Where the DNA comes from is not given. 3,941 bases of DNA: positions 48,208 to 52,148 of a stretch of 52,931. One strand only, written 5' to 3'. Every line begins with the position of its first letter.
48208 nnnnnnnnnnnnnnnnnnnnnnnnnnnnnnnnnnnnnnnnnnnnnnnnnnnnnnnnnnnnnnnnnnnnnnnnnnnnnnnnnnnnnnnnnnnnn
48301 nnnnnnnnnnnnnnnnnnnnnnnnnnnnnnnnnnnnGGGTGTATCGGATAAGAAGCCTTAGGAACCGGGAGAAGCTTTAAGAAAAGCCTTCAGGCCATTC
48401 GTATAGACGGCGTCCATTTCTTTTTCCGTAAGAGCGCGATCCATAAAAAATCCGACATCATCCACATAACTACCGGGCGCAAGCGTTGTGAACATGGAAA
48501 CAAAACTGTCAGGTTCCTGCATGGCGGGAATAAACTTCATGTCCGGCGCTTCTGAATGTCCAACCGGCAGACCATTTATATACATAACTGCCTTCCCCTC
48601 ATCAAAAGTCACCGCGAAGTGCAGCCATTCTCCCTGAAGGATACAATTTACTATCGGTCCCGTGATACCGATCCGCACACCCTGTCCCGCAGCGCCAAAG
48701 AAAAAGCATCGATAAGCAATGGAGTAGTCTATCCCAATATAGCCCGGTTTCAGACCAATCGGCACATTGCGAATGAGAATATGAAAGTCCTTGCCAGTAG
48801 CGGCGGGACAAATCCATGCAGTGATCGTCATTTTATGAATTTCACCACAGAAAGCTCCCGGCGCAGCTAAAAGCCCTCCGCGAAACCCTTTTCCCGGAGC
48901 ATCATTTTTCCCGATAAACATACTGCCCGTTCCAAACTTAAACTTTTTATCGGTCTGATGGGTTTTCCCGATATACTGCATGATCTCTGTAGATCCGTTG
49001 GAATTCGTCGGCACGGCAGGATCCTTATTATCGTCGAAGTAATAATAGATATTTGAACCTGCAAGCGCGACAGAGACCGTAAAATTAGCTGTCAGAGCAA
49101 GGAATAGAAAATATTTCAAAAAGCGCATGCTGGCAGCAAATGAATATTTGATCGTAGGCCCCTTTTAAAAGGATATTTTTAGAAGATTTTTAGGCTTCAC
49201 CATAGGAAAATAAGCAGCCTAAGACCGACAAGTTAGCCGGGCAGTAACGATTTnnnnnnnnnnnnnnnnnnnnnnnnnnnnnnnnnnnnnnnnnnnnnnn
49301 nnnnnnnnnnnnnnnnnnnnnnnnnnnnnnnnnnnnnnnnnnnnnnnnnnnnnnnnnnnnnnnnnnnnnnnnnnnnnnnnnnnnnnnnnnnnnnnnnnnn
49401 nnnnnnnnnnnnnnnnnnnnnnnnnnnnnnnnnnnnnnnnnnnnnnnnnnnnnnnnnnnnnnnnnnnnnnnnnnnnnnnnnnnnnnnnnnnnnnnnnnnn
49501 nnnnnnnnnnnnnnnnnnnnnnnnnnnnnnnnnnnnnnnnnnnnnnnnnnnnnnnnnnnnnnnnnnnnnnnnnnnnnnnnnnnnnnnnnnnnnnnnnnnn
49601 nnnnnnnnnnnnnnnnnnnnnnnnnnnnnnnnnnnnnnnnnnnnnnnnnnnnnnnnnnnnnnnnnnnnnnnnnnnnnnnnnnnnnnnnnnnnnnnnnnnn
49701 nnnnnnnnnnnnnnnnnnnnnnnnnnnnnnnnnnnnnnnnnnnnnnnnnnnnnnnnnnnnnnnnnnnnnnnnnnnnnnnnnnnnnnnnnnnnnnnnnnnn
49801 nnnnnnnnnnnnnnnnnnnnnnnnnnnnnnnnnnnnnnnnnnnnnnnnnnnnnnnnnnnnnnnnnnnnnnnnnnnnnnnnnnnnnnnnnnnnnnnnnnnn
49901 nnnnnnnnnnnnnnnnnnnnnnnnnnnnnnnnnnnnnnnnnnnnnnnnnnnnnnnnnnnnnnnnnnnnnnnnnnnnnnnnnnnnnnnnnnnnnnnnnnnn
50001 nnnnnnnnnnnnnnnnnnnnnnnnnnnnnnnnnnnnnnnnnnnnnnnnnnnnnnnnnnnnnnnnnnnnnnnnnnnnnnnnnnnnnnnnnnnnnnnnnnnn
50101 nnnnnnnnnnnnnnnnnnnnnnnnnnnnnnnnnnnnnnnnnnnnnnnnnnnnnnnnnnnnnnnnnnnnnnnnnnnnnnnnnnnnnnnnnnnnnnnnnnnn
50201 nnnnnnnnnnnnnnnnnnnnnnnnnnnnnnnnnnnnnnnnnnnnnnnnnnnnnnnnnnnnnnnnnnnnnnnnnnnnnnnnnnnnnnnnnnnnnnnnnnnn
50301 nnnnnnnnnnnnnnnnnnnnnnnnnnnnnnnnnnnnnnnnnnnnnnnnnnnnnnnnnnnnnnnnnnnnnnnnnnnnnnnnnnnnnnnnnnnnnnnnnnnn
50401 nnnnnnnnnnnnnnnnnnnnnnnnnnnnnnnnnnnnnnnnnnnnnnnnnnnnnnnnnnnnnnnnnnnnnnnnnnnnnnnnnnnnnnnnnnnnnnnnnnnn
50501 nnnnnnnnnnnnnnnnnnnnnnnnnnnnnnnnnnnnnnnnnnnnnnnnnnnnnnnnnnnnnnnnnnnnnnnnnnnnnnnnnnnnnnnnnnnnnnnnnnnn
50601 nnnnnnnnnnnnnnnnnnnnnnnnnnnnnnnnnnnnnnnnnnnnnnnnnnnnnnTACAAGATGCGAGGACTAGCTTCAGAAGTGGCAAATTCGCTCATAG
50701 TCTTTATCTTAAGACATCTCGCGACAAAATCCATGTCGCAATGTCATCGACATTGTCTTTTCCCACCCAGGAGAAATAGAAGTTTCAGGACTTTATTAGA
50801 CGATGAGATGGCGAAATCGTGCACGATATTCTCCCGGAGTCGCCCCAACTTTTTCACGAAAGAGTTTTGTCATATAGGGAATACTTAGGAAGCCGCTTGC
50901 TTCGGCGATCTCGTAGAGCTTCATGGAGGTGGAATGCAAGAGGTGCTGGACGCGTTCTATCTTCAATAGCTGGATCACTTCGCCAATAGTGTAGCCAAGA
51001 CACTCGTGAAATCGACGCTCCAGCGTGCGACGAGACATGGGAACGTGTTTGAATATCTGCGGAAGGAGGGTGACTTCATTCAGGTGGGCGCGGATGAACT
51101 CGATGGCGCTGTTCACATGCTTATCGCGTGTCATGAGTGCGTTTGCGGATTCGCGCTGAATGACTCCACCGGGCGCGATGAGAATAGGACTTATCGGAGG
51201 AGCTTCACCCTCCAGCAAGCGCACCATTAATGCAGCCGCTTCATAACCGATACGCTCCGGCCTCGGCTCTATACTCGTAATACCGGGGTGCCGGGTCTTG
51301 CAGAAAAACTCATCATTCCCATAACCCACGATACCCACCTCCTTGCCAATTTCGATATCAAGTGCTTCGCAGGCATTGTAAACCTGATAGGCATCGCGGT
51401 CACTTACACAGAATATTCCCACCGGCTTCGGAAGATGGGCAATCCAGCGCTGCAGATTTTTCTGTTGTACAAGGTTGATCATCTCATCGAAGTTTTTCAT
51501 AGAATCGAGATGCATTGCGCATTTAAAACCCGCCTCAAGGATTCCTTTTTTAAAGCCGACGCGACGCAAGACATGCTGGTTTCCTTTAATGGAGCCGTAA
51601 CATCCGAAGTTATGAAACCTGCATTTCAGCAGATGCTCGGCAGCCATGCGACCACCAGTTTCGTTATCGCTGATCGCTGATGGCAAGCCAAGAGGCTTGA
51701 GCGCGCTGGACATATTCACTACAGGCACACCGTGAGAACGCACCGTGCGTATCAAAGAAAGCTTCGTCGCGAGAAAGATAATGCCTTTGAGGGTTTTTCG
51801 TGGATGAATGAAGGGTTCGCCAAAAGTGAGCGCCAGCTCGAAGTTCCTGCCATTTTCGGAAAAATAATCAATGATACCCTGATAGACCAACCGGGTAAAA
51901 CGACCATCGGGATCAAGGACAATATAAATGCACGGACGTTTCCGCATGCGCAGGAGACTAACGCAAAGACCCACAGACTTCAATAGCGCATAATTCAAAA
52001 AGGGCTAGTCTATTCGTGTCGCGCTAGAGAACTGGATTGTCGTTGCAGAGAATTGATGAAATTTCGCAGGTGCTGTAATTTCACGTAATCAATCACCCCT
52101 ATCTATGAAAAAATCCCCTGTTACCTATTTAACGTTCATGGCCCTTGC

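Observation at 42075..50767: Three copies of a conserved bipartite intergenic element that splits the 16-kb gene run into a putative regulon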

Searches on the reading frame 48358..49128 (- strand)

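Call 12: search_protein_families(library=pfam, proteins=[window:48358-49128:-], max_evalue=0.001)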
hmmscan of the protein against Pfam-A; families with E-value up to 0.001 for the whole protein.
window:48358-49128:- (256 aa): 1 family
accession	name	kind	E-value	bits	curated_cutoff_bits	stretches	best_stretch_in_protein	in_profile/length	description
PF13385.13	Laminin_G_3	-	6.1e-10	39.9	27.6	1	98-195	17-108/151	Concanavalin A-like lectin/glucanases superfamily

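Call 52: search_protein_families(library=ncbifam, proteins=[window:48358-49128:-], max_evalue=0.00001)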
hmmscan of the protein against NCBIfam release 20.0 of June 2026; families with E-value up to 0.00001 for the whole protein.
window:48358-49128:- (256 aa): 0 families

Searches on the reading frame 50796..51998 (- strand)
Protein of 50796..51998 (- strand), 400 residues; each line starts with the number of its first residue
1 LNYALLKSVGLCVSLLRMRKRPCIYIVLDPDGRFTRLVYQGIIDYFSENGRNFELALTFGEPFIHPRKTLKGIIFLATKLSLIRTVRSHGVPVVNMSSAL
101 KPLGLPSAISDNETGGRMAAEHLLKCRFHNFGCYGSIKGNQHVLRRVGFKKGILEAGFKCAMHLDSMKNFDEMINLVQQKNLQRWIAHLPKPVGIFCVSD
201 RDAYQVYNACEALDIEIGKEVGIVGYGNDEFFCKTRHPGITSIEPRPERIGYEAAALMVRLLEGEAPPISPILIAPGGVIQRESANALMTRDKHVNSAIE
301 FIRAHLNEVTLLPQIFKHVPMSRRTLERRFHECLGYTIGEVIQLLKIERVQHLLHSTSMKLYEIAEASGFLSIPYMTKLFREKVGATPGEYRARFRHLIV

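Call 12: search_protein_families(library=pfam, proteins=[window:50796-51998:-], max_evalue=0.001)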
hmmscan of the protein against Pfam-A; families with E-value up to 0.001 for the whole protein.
window:50796-51998:- (400 aa): 5 families
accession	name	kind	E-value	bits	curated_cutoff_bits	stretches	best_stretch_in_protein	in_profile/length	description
PF13377.12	Peripla_BP_3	-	4e-27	95.8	26.5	1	120-284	1-166/167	Periplasmic binding protein-like domain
PF12833.13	HTH_18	-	1e-18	67.8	33.6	1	318-394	4-80/80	Helix-turn-helix domain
PF13407.12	Peripla_BP_4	-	4.6e-10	39.9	35.1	1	82-265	72-257/258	Periplasmic binding protein domain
PF00165.29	HTH_AraC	-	6.3e-10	39.4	26.6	1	354-392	1-41/42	Bacterial regulatory helix-turn-helix proteins, AraC family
PF00532.27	Peripla_BP_1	-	6.7e-05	22.9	22.2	1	71-224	59-221/281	Periplasmic binding proteins and sugar binding domain of LacI family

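Call 52: search_protein_families(library=ncbifam, proteins=[window:50796-51947:-], max_evalue=0.00001)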
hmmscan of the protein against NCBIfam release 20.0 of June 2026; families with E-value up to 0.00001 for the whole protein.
window:50796-51947:- (383 aa): 23 families
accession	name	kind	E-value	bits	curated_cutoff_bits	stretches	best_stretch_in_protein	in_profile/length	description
NF006902.0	PRK09393.1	equivalog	1.3e-16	60.8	425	1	273-380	217-324/327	transcriptional regulator FtrA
NF007860.0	PRK10572.1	equivalog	1.1e-14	54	208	1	265-379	172-286/292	arabinose operon transcriptional regulator AraC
NF052440.1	TransRegGNTRPSEAE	equivalog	2.6e-14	53.1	400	1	67-251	136-317/333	HTH-type transcriptional regulator GntR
NF052371.1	TransRegGbdRPseu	equivalog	4.6e-14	52.2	480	1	277-376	226-325/365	choline metabolism transcriptional regulator GbdR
NF047455.1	TF_Staph_AryK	equivalog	9.3e-12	44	850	1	266-379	147-260/759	transcriptional regulator AryK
TIGR04094.1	adjacent_YSIRK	equivalog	1.2e-10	40.9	200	1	275-375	284-383/383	YSIRK-targeted surface antigen transcriptional regulator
NF047341.1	lactose_RbsR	equivalog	3.1e-09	36.6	382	1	65-268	133-328/331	ribose utilization transcriptional repressor RbsR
NF007743.0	PRK10423.1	equivalog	3.4e-09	36.3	531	1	70-246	136-310/330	ribose operon transcriptional repressor RbsR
NF007979.0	PRK10703.1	equivalog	1.5e-08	34.1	501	1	73-274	139-337/341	HTH-type transcriptional repressor PurR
NF047788.1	TransRegPocR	equivalog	3.8e-08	33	500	1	269-377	182-290/296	transcriptional regulator PocR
NF010025.2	PRK13500.1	equivalog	4.1e-08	33.1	525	1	276-379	176-279/282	HTH-type transcriptional activator RhaR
NF012144.2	ramA_TF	equivalog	5.9e-08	33.1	180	1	277-376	6-105/108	RamA family antibiotic efflux transcriptional regulator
NF007584.0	PRK10219.1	equivalog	6.7e-08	32.8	174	1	272-377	1-106/107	superoxide response transcriptional regulator SoxS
NF008269.0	PRK11041.1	equivalog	1.7e-07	30.6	436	1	51-251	122-321/342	DNA-binding transcriptional regulator CytR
NF047913.1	TransRegIdnR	equivalog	1.9e-07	30.7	500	1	65-248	134-312/331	DNA-binding transcriptional regulator IdnR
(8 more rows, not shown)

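Call 63: find_homologous_proteins(query=window:50796-51947:-, max_evalue=1e-40)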
Query window:50796-51947:- (383 aa): 208 proteins with E <= 1e-40 among 3936 candidates; the best 120 are listed.
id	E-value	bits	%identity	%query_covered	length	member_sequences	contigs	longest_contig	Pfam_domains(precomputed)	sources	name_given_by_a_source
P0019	4.0e-259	877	100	100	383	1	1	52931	PF12833.14,PF13377.13,PF13407.13,PF00165.30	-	-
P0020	1.0e-130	455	52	100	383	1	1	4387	PF12833.14,PF13377.13,PF13407.13,PF00165.30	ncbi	ncbi:MAG: substrate-binding domain-containing protein [Chthoniobacterales bacterium]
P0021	2.4e-124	434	53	98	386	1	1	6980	PF12833.14,PF13377.13,PF00165.30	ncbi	ncbi:MAG: substrate-binding domain-containing protein [Chthoniobacterales bacterium]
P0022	3.7e-124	433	52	99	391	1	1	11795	PF12833.14,PF13377.13,PF00165.30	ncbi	ncbi:MAG: substrate-binding domain-containing protein [Chthoniobacterales bacterium]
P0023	7.0e-123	429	52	99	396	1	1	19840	PF12833.14,PF13377.13,PF00532.28,PF00165.30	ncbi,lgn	ncbi:MAG: substrate-binding domain-containing protein [Chthoniobacterales bacterium]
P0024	2.8e-122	427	49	99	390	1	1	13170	PF12833.14,PF13377.13,PF00165.30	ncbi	ncbi:MAG: substrate-binding domain-containing protein [Chthoniobacterales bacterium]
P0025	1.4e-120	421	50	98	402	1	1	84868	PF12833.14,PF13377.13,PF00532.28,PF13407.13,PF00165.30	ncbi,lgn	-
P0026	4.5e-110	387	46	99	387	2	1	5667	PF12833.14,PF13377.13,PF00165.30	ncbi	ncbi:MAG: substrate-binding domain-containing protein [Chthoniobacterales bacterium]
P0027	2.5e-107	378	47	99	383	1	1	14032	PF12833.14,PF13377.13,PF00165.30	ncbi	ncbi:MAG: substrate-binding domain-containing protein [Chthoniobacterales bacterium]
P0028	7.6e-105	369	49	99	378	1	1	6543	PF12833.14,PF13377.13,PF00165.30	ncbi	ncbi:MAG: substrate-binding domain-containing protein [Chthoniobacterales bacterium]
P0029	4.5e-103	364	55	81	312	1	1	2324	PF13377.13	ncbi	ncbi:MAG: substrate-binding domain-containing protein, partial [Chthoniobacterales bacterium]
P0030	4.4e-99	350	50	82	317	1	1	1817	PF13377.13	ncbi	ncbi:MAG: substrate-binding domain-containing protein, partial [Chthoniobacterales bacterium]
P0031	4.5e-99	350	45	99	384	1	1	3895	PF12833.14,PF13377.13,PF00532.28,PF00165.30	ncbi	ncbi:MAG: substrate-binding domain-containing protein [Chthoniobacterales bacterium]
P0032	1.5e-97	345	46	99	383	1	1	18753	PF12833.14,PF13377.13,PF00165.30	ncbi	ncbi:MAG: substrate-binding domain-containing protein [Chthoniobacterales bacterium]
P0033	3.1e-95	338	42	99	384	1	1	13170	PF12833.14,PF13377.13,PF00165.30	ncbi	ncbi:MAG: substrate-binding domain-containing protein [Chthoniobacterales bacterium]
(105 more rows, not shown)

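Call 64: find_encoding_contigs(protein=P0020, flank=6000, max_places=1)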
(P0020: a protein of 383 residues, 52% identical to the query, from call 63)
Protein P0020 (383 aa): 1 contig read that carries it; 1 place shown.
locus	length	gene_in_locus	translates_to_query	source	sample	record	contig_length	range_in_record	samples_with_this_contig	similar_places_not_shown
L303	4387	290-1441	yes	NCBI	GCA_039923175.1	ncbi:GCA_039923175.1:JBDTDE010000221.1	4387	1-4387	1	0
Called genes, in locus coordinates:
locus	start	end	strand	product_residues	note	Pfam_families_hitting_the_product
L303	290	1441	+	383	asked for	PF13407:Peripla_BP_4 (weak), PF13377:Peripla_BP_3, PF12833:HTH_18, PF00165:HTH_AraC (weak)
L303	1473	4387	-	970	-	PF12951:PATR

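Call 65: find_encoding_contigs(protein=P0021, flank=6000, max_places=1)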
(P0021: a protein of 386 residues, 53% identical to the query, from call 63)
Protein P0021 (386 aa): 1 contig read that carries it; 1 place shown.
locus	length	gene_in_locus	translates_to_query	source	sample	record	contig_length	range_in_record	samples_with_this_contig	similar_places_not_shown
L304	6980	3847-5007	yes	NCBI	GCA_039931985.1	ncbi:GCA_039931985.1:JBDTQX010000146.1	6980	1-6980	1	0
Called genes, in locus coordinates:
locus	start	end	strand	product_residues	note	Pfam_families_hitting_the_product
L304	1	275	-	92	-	PF01408:GFO_IDH_MocA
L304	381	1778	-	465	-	-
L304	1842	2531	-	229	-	PF13385:Laminin_G_3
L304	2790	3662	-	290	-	PF13385:Laminin_G_3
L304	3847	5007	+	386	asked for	PF13377:Peripla_BP_3, PF12833:HTH_18, PF00165:HTH_AraC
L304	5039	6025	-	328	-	PF00294:PfkB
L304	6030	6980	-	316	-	PF01408:GFO_IDH_MocA, PF22725:GFO_IDH_MocA_C3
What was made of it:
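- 50796..51947 (-): XylR-like regulator (Peripla_BP_3 plus AraC-type HTH). It is the alternative or additional binder. calls 12, 63-65
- A XylR-like AraC-type regulator lies directly upstream of copy 1 and near the homologous cluster in L304 (call 65). A 53% relative lies next to the LamG-LamG-enolase-[element]-Gfo cluster in L304 (call 65).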
